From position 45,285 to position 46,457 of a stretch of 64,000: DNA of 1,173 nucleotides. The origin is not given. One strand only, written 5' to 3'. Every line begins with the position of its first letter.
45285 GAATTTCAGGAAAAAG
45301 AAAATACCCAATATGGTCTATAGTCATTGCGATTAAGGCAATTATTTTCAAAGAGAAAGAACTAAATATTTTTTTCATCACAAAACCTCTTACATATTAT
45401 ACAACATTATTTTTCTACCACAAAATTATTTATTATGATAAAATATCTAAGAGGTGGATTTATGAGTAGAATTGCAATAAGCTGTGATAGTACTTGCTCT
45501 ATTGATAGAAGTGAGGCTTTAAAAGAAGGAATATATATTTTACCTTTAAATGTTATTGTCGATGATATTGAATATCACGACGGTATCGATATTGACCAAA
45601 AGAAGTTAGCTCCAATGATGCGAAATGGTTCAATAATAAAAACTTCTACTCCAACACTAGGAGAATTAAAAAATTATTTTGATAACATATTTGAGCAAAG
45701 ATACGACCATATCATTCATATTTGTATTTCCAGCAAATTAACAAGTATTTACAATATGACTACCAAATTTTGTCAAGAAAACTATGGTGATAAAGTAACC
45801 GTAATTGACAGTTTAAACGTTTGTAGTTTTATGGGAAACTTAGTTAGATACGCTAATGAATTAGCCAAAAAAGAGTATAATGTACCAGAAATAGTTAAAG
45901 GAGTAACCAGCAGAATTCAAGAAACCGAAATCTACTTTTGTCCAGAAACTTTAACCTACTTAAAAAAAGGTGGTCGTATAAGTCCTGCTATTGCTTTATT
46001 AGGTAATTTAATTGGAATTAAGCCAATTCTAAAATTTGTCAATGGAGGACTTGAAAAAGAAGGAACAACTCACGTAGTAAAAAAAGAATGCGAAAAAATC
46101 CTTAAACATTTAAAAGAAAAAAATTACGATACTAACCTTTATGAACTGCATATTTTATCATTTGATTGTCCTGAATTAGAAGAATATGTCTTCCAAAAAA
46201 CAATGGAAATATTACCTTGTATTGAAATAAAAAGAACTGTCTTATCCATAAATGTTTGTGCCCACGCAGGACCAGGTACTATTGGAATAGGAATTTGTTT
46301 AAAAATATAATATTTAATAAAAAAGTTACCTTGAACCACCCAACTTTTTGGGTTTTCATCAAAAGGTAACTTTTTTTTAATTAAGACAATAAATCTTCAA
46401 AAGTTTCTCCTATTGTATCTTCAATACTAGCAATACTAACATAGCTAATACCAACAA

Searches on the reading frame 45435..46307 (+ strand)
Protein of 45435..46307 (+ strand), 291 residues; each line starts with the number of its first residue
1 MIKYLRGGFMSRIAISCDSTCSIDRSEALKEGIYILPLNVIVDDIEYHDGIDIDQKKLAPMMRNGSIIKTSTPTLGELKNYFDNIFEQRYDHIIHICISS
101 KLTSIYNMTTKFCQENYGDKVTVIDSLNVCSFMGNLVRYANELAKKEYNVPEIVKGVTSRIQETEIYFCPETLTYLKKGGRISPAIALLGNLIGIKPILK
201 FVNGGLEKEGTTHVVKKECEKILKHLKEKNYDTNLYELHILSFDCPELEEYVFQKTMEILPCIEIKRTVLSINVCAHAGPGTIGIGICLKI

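Call 93: search_protein_families(library=pfam, proteins=[window:45435-46307:+], max_evalue=0.001)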
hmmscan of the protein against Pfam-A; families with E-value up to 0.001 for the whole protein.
window:45435-46307:+ (291 aa): 1 family
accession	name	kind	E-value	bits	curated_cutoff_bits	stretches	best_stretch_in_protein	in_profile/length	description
PF02645.21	DegV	-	1.2e-62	212.2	27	1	13-288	2-278/280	Uncharacterised protein, DegV family COG1307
